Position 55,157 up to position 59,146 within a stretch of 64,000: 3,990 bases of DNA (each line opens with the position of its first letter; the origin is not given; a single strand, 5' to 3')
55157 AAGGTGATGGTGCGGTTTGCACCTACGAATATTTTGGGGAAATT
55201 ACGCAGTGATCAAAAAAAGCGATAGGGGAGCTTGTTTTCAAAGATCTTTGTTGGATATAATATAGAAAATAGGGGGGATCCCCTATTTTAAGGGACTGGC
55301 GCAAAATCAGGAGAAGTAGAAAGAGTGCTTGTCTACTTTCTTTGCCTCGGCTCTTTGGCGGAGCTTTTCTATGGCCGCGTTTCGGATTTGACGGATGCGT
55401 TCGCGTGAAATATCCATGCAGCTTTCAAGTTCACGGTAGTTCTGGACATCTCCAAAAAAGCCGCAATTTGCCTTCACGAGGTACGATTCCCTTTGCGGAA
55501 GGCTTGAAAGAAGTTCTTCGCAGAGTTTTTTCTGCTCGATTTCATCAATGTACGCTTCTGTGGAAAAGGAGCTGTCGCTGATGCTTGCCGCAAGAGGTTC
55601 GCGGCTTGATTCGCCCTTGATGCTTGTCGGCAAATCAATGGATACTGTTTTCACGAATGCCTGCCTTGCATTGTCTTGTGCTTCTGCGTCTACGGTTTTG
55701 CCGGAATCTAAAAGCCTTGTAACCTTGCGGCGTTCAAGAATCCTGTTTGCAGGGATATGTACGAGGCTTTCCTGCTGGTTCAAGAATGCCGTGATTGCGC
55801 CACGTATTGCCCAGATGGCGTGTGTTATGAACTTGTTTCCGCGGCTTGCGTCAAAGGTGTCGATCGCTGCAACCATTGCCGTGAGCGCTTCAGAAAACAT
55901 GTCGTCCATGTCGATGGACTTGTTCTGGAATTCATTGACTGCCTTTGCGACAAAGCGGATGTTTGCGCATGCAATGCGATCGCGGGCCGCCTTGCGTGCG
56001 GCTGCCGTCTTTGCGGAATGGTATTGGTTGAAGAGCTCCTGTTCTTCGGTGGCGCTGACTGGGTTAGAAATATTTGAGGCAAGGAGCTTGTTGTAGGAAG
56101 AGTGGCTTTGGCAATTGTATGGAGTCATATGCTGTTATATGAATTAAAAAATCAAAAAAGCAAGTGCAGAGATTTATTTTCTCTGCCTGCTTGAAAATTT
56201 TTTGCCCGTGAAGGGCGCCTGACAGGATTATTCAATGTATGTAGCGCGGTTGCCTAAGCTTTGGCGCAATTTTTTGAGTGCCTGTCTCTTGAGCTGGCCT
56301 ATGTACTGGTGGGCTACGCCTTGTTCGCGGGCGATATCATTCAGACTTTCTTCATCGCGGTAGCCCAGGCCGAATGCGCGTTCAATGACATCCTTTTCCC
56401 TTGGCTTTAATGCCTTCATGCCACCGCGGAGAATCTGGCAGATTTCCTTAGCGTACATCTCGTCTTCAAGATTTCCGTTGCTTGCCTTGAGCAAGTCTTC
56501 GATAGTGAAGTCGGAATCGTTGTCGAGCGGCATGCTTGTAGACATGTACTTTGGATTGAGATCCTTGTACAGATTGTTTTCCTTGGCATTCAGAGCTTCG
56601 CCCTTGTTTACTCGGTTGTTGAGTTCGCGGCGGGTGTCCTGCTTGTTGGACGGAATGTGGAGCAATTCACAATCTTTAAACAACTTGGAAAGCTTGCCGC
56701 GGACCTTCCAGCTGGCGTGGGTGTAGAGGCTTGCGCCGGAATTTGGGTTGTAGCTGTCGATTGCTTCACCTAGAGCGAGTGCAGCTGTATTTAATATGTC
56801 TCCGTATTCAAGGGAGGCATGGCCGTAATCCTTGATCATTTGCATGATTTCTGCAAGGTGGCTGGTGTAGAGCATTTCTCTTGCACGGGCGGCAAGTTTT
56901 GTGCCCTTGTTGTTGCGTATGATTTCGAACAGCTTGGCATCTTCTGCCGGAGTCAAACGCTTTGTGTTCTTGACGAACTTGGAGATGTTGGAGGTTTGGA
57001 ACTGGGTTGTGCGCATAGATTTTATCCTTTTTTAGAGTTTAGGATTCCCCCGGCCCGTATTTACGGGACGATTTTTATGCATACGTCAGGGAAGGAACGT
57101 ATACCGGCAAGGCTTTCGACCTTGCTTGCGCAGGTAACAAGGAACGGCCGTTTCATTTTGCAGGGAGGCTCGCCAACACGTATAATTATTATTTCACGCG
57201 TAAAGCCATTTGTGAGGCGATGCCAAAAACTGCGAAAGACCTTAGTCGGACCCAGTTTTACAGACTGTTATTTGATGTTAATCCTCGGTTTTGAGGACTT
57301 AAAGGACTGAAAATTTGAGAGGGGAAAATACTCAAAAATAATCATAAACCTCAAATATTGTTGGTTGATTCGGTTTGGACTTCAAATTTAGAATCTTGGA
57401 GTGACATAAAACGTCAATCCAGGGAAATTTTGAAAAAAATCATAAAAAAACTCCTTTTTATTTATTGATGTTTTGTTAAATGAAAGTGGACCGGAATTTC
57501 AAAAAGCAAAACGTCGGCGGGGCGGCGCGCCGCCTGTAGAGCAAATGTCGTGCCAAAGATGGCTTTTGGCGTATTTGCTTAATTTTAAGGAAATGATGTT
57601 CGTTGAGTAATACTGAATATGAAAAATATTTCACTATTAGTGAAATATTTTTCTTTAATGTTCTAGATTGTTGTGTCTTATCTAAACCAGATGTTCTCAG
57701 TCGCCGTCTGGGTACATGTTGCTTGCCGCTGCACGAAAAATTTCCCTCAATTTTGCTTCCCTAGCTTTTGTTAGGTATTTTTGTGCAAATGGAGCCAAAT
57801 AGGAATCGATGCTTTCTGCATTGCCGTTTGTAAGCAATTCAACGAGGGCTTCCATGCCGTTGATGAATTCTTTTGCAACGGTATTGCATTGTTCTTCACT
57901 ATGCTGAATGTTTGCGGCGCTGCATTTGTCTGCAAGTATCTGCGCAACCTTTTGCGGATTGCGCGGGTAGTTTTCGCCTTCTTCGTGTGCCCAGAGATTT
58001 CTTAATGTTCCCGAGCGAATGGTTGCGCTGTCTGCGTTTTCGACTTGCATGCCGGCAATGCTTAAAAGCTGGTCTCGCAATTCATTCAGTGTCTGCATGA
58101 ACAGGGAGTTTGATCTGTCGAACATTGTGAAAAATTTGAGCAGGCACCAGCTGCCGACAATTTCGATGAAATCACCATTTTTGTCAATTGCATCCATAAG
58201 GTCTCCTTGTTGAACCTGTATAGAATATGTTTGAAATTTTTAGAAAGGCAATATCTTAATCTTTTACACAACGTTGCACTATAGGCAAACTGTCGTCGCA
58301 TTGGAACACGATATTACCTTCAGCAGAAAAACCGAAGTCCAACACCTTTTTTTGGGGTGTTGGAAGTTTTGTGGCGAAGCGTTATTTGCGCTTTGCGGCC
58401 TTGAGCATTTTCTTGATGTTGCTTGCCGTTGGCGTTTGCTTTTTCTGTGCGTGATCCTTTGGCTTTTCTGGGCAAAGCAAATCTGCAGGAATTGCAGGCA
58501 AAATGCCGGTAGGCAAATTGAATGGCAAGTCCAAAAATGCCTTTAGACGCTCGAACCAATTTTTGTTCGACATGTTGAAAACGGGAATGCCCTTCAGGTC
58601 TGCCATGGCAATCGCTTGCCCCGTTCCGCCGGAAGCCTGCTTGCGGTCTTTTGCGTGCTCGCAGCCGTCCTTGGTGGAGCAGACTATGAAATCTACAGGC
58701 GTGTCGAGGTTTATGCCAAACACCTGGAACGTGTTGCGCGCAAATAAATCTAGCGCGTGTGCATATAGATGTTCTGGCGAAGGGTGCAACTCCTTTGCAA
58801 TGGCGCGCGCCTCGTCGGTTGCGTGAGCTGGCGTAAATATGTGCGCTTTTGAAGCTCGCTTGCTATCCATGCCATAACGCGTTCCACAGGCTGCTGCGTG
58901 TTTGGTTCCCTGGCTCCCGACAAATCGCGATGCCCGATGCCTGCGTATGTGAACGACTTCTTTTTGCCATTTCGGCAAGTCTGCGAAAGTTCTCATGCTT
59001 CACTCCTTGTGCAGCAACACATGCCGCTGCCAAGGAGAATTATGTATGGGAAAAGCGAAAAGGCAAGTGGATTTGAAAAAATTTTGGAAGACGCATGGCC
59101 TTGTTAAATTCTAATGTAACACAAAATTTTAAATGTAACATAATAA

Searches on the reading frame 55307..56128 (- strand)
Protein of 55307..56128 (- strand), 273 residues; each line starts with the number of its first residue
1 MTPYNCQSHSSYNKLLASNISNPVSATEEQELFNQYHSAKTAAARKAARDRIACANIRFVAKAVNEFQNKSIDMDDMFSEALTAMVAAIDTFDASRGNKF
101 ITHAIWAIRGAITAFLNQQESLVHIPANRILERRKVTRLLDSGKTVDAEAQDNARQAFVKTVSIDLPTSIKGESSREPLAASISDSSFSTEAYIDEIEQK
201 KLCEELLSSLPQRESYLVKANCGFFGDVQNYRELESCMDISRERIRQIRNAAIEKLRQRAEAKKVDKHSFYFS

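Call 6: search_protein_families(library=pfam, proteins=[window:55307-56128:-], max_evalue=0.001)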
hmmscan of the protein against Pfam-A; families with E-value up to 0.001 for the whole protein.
window:55307-56128:- (273 aa): 2 families
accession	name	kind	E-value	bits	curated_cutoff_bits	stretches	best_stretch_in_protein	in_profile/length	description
PF04542.20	Sigma70_r2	-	4.5e-10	39.6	24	1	56-119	5-68/71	Sigma-70 region 2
PF04545.22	Sigma70_r4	-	1.2e-05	25.1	24.1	1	207-258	2-50/50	Sigma-70, region 4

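Call 20: search_protein_families(library=phrogs, proteins=[window:55307-56128:-], max_evalue=0.001)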
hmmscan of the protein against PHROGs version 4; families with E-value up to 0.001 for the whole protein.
window:55307-56128:- (273 aa): 4 families
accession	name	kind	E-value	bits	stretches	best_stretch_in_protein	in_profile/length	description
phrog_351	-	transcription regulation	7.9e-34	118.4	1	26-266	487-732/928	RNA polymerase sigma factor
phrog_21612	-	transcription regulation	5.3e-06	26.2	1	50-125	16-90/600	RNA polymerase sigma factor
phrog_17569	-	transcription regulation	0.0002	21.8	0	63-187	177-285/341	RNA polymerase sigma factor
phrog_1740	-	transcription regulation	0.00045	19.8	1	62-266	71-222/567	RNA polymerase sigma factor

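Call 25: find_encoding_contigs(protein=window:55307-56128:-, flank=10000, max_places=6)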
Protein window:55307-56128:- (273 aa): 3 contigs read that carry it; 3 places shown.
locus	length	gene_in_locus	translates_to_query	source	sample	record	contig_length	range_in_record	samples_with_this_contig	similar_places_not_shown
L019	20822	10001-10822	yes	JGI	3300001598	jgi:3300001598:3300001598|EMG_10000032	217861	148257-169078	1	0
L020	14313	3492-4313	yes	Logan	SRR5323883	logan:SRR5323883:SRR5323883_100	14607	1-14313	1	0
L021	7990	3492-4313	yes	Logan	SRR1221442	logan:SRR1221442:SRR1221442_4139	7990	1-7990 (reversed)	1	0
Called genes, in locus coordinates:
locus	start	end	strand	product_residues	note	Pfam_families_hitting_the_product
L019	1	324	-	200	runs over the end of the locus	-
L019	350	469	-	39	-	-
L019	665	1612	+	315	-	PF12784:PDDEXK_2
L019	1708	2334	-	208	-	-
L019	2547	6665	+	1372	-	PF17854:FtsK_alpha, PF01580:FtsK_SpoIIIE, PF00270:DEAD (weak), PF01935:DUF87 (faint), PF03382:DUF285, PF14760:Rnk_N (faint), PF03382:DUF285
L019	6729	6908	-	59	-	-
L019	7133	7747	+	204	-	-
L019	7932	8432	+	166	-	-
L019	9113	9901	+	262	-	PF04545:Sigma70_r4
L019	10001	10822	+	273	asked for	PF04542:Sigma70_r2, PF04545:Sigma70_r4 (faint)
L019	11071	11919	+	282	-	PF04542:Sigma70_r2, PF04545:Sigma70_r4 (faint)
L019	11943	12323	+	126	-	-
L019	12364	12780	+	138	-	-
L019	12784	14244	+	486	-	PF00270:DEAD, PF04851:ResIII, PF00271:Helicase_C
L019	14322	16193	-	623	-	PF14849:YidC_periplas, PF02096:60KD_IMP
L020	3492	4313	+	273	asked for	PF04542:Sigma70_r2, PF04545:Sigma70_r4 (faint)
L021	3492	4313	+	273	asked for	PF04542:Sigma70_r2, PF04545:Sigma70_r4 (faint)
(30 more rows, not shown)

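Call 29: search_protein_families(library=padloc, proteins=[window:55307-56128:-], max_evalue=0.001)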
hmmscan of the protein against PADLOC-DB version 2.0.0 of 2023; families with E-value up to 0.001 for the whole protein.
window:55307-56128:- (273 aa): 1 family
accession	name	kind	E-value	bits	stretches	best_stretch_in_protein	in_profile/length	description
PDLC02203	MzaA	-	3.3e-18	63.3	2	46-128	428-510/683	-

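Call 72: search_protein_families(library=pfam, proteins=[L119:4953-5717:-, L119:5702-6670:-], max_evalue=0.01)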
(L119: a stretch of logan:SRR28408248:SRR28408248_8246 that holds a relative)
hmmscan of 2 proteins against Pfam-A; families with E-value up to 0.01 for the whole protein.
L119:4953-5717:- (254 aa): 0 families

L119:5702-6670:- (322 aa): 0 families

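Call 73: search_protein_families(library=padloc, proteins=[L119:4953-5717:-, L119:5702-6670:-], max_evalue=0.01)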
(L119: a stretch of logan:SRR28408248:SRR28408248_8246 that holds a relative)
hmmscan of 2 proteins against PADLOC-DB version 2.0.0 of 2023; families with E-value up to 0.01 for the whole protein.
L119:4953-5717:- (254 aa): 0 families

L119:5702-6670:- (322 aa): 0 families

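Call 74: search_protein_families(library=ncbifam, proteins=[L119:4953-5717:-, L119:5702-6670:-], max_evalue=0.01)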
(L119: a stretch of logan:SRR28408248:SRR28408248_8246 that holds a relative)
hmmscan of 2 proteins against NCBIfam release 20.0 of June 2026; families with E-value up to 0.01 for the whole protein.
L119:4953-5717:- (254 aa): 0 families

L119:5702-6670:- (322 aa): 0 families

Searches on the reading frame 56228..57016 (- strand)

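Call 6: search_protein_families(library=pfam, proteins=[window:56228-57016:-], max_evalue=0.001)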
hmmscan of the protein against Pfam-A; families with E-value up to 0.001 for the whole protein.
window:56228-57016:- (262 aa): 2 families
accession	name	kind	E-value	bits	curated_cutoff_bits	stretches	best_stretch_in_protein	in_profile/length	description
PF04545.22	Sigma70_r4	-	4.2e-08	33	24.1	1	200-252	2-50/50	Sigma-70, region 4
PF04542.20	Sigma70_r2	-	0.00037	20.6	24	1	49-111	1-63/71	Sigma-70 region 2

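Call 20: search_protein_families(library=phrogs, proteins=[window:56228-57016:-], max_evalue=0.001)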
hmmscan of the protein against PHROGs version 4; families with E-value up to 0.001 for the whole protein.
window:56228-57016:- (262 aa): 3 families
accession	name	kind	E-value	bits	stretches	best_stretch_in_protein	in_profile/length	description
phrog_351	-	transcription regulation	6.6e-27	95.5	1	16-256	480-728/928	RNA polymerase sigma factor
phrog_11138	-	unknown function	2.6e-06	28.8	1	153-256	46-141/142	-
phrog_13787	-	unknown function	0.00055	21.1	1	154-255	73-169/172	-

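Call 29: search_protein_families(library=padloc, proteins=[window:56228-57016:-], max_evalue=0.001)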
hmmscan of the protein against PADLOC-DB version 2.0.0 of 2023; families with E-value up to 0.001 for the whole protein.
window:56228-57016:- (262 aa): 1 family
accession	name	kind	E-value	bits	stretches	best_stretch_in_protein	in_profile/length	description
PDLC02203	MzaA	-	1.8e-10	37.7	1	194-252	599-657/683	-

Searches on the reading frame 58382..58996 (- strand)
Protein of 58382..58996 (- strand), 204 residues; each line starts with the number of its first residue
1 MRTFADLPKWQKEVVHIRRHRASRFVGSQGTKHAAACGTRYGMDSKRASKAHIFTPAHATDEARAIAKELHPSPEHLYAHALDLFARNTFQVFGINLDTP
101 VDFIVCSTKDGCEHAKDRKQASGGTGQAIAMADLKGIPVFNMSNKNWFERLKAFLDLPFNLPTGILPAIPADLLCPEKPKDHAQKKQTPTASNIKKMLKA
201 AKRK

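Call 6: search_protein_families(library=pfam, proteins=[window:58382-58996:-], max_evalue=0.001)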
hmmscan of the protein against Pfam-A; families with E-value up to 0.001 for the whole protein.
window:58382-58996:- (204 aa): 0 families

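Call 20: search_protein_families(library=phrogs, proteins=[window:58382-58996:-], max_evalue=0.001)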
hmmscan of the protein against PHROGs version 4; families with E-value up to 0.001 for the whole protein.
window:58382-58996:- (204 aa): 1 family
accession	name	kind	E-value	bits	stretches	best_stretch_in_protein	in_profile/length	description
phrog_768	-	DNA, RNA and nucleotide metabolism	1.1e-27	97.8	1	50-157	79-181/191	DprA-like DNA recombination-mediator protein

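Call 29: search_protein_families(library=padloc, proteins=[window:58382-58996:-], max_evalue=0.001)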
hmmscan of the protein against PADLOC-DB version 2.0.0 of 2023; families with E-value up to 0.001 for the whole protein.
window:58382-58996:- (204 aa): 0 families

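Call 72: search_protein_families(library=pfam, proteins=[L119:4953-5717:-, L119:5702-6670:-], max_evalue=0.01)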
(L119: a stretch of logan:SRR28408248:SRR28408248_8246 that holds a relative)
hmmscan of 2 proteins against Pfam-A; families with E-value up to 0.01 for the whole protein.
L119:4953-5717:- (254 aa): 0 families

L119:5702-6670:- (322 aa): 0 families

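Call 73: search_protein_families(library=padloc, proteins=[L119:4953-5717:-, L119:5702-6670:-], max_evalue=0.01)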
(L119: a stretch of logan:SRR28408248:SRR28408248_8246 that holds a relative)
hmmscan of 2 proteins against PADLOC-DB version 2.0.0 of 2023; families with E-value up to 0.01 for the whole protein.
L119:4953-5717:- (254 aa): 0 families

L119:5702-6670:- (322 aa): 0 families

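Call 74: search_protein_families(library=ncbifam, proteins=[L119:4953-5717:-, L119:5702-6670:-, window:58382-58996:-], max_evalue=0.01)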
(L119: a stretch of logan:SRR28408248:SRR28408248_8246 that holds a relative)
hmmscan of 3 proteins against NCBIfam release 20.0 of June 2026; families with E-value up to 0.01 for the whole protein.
L119:4953-5717:- (254 aa): 0 families

L119:5702-6670:- (322 aa): 0 families

window:58382-58996:- (204 aa): 0 families
